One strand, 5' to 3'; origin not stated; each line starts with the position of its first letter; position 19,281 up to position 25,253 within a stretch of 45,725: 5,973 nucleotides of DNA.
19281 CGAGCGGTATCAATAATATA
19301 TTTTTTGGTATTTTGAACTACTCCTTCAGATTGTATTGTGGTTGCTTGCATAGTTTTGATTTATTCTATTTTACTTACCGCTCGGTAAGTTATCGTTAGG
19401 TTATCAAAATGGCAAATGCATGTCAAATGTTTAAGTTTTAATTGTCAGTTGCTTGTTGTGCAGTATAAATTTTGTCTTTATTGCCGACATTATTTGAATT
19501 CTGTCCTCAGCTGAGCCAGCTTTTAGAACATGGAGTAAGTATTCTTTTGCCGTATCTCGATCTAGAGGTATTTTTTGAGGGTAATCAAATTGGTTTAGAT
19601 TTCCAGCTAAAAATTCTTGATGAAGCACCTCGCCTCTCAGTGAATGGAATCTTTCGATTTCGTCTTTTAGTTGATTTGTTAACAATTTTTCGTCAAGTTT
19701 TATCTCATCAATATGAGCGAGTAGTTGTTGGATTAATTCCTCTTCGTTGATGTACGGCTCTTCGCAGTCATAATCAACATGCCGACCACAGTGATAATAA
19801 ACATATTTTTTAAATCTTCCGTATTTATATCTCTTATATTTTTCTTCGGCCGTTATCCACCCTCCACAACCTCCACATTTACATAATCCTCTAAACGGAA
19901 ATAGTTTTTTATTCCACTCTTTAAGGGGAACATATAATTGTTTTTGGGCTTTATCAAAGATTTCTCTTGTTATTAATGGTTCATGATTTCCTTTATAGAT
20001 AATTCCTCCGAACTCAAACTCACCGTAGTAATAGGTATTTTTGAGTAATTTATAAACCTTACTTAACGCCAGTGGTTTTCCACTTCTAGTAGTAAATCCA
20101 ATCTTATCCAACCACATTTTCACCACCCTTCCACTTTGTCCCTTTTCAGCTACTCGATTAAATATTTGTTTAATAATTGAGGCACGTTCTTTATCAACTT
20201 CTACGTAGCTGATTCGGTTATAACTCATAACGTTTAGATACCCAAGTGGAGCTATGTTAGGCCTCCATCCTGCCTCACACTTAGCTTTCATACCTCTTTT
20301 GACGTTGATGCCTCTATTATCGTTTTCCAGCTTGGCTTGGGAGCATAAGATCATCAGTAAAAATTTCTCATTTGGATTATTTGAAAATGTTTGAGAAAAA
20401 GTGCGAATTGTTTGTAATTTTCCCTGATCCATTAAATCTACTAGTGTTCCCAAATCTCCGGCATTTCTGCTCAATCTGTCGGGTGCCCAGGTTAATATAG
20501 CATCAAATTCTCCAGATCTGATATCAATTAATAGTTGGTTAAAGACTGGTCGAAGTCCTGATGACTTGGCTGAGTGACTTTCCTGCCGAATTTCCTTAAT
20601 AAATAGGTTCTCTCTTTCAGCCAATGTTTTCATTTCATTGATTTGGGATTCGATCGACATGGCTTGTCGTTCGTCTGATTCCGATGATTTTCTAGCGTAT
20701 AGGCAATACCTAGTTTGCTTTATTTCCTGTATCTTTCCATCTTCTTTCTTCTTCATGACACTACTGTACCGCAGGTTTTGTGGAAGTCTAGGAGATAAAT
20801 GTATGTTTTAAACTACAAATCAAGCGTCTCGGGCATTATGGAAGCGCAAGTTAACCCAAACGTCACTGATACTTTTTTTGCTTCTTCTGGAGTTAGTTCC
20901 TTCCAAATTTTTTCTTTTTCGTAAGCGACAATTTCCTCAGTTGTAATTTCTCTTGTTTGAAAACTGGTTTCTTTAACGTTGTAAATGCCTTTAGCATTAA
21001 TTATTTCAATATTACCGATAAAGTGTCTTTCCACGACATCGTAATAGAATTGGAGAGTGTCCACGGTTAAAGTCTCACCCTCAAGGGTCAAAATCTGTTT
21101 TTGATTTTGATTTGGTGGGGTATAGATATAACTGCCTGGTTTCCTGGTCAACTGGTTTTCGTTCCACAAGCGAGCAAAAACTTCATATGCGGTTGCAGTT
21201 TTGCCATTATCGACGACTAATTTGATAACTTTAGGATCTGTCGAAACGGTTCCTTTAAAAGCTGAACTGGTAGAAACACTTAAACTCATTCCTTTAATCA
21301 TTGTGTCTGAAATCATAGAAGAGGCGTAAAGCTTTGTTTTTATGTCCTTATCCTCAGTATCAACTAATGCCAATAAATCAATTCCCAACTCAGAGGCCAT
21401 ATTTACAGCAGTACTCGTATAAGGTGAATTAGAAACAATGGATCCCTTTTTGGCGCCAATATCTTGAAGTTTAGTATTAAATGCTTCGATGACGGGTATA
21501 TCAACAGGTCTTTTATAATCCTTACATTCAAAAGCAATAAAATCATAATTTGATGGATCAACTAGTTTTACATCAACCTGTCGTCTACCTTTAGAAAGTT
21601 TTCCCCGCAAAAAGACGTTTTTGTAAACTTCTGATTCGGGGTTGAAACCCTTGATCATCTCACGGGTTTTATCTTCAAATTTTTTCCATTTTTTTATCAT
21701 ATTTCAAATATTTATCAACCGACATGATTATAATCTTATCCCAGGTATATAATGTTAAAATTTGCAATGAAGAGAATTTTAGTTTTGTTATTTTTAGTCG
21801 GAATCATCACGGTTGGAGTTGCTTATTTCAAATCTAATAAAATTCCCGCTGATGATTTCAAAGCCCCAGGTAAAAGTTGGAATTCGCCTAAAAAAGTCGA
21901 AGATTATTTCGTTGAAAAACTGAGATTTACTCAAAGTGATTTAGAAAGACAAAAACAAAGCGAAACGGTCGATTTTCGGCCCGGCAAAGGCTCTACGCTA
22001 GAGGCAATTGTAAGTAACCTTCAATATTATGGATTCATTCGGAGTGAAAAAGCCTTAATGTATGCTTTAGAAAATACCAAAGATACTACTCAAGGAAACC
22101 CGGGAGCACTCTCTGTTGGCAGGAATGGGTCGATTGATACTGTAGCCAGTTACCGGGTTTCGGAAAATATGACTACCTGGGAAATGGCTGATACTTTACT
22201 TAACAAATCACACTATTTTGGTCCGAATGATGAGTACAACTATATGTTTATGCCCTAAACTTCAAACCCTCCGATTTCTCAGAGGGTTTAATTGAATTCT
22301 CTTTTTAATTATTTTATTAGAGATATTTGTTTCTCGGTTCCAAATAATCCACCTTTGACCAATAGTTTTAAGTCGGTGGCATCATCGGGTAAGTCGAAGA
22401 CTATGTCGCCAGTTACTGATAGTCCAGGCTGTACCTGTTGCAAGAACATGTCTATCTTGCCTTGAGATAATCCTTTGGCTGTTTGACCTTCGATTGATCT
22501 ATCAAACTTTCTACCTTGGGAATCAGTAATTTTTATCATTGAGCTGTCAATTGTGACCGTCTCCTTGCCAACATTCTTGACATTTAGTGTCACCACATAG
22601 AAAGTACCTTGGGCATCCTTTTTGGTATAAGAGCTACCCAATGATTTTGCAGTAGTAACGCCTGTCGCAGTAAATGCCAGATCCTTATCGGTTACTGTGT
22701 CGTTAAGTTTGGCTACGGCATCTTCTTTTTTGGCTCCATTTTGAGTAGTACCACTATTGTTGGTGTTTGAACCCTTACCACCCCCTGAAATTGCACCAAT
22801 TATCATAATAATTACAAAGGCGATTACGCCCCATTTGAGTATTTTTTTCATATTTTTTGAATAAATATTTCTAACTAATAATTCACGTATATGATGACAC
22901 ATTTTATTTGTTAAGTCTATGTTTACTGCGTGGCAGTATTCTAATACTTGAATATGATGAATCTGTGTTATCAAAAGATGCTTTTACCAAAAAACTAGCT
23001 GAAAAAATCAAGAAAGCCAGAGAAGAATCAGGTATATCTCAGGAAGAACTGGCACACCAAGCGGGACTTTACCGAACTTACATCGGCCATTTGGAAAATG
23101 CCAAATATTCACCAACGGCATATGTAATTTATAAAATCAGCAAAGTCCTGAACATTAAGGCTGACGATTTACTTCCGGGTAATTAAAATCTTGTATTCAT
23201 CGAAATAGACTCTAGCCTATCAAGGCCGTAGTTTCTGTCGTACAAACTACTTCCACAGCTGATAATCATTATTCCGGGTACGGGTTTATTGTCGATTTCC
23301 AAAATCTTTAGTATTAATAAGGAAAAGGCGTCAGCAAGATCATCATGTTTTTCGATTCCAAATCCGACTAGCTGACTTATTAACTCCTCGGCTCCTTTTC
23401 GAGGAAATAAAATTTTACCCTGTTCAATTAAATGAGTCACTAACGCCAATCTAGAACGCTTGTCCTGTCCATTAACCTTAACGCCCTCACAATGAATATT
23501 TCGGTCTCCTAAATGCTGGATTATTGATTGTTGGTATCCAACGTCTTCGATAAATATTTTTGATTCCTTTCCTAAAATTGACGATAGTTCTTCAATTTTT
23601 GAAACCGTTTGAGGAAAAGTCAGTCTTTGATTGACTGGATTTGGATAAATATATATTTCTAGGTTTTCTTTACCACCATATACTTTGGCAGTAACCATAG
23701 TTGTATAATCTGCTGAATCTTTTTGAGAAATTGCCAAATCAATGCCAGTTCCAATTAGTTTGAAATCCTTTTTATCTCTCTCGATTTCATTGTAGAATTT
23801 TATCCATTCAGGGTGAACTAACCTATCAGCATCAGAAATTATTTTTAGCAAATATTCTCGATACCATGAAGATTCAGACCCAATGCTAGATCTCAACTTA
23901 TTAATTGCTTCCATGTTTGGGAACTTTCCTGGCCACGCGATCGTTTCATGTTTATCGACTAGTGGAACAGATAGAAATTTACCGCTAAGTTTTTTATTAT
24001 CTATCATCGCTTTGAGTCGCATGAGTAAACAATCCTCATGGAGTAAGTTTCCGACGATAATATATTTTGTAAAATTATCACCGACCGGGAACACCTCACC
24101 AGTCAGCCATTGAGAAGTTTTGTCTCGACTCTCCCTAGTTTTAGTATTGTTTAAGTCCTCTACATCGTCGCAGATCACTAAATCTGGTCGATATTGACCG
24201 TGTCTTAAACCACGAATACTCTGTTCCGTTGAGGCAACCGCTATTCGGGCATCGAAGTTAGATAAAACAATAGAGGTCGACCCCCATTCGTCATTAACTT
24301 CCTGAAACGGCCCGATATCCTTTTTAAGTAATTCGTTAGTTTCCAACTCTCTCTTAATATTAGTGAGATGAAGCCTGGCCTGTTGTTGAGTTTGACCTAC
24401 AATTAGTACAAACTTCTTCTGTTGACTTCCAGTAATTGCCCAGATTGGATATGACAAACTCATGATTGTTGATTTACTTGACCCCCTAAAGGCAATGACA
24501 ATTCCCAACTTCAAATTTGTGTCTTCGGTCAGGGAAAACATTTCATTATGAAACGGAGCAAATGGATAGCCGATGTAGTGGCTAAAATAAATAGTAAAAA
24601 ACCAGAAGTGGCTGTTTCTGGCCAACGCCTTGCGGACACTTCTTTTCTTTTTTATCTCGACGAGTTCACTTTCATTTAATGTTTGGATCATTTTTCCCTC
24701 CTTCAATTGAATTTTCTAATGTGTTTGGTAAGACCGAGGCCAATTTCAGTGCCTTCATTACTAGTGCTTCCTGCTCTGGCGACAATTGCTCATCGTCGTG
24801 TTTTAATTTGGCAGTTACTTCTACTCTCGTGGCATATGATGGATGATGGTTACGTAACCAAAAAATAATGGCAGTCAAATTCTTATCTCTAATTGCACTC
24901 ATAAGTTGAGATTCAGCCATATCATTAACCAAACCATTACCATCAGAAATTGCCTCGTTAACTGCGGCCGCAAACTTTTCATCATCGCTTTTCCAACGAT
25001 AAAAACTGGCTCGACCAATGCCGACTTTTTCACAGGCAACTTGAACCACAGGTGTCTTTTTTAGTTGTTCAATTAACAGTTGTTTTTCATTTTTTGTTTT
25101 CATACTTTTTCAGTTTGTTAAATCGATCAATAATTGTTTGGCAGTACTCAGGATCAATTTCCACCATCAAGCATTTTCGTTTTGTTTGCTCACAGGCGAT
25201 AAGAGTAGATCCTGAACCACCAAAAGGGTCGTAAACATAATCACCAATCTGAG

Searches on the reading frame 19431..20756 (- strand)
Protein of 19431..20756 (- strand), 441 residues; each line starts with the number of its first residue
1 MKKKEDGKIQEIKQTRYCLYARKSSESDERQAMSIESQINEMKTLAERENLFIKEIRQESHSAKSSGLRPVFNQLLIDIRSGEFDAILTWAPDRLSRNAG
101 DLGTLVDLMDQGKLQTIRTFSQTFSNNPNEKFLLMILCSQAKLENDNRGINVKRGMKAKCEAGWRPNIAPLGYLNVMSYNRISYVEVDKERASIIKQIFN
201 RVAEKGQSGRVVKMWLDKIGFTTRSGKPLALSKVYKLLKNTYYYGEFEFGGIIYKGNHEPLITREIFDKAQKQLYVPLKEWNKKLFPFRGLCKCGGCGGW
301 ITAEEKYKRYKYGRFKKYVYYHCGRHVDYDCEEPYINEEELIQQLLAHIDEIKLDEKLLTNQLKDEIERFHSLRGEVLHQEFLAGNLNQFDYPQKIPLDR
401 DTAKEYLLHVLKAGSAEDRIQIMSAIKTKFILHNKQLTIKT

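Call 64: search_protein_families(library=pfam, proteins=[window:19431-20756:-], max_evalue=0.001)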
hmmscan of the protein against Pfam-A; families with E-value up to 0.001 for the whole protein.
window:19431-20756:- (441 aa): 3 families
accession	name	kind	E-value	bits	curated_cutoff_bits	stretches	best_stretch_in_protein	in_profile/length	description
PF00239.26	Resolvase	-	7.8e-21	75.1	23.3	1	19-163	3-143/145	Resolvase, N terminal domain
PF07508.19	Recombinase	-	6.7e-13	49.2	21.1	1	190-274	2-99/102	Recombinase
PF13408.12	Zn_ribbon_recom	-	3.8e-10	40.4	25.3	1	287-349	1-57/58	Recombinase zinc beta ribbon domain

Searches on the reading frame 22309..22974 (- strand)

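Call 64: search_protein_families(library=pfam, proteins=[window:22309-22974:-], max_evalue=0.001)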
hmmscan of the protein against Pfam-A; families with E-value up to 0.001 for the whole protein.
window:22309-22974:- (221 aa): 2 families
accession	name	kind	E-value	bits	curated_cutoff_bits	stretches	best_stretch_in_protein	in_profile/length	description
PF11611.13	DUF4352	-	1.8e-27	96.5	25.9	1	89-214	2-120/122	Domain of unknown function (DUF4352)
PF16729.10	DUF5067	-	7.6e-07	29.6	27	1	76-206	3-124/126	Domain of unknown function (DUF5067)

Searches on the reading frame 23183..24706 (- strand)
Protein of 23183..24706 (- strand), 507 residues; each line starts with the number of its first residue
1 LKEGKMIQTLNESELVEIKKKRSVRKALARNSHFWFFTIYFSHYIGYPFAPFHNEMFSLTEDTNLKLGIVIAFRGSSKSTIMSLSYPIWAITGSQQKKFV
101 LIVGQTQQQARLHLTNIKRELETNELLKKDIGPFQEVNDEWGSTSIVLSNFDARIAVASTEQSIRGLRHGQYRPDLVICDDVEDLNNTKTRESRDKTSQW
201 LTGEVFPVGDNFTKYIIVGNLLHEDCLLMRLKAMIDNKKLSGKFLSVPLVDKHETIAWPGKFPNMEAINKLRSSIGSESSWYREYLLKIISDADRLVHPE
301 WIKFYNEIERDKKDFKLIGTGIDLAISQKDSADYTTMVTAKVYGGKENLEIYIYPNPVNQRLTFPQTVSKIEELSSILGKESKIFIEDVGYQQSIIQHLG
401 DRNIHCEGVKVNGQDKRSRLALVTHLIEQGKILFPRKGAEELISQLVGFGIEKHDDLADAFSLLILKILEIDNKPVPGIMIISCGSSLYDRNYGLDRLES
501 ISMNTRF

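Call 64: search_protein_families(library=pfam, proteins=[window:23183-24706:-], max_evalue=0.001)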
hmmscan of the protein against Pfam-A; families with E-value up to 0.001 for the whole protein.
window:23183-24706:- (507 aa): 1 family
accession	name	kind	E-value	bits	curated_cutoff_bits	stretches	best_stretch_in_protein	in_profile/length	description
PF17289.8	Terminase_6C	-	1.4e-05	25.5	22.6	1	321-466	2-153/155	Terminase RNaseH-like domain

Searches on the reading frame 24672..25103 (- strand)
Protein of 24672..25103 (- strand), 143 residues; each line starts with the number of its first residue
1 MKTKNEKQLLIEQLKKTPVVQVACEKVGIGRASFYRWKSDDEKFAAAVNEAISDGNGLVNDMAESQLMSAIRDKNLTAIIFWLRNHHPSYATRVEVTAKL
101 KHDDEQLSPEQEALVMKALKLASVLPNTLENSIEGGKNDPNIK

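Call 64: search_protein_families(library=pfam, proteins=[window:24672-25103:-], max_evalue=0.001)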
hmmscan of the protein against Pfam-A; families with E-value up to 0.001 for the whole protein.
window:24672-25103:- (143 aa): 1 family
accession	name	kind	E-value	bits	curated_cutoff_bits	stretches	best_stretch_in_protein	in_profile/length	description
PF13022.12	HTH_Tnp_1_2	-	2.5e-06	28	27.9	1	8-102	17-111/122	Helix-turn-helix of insertion element transposase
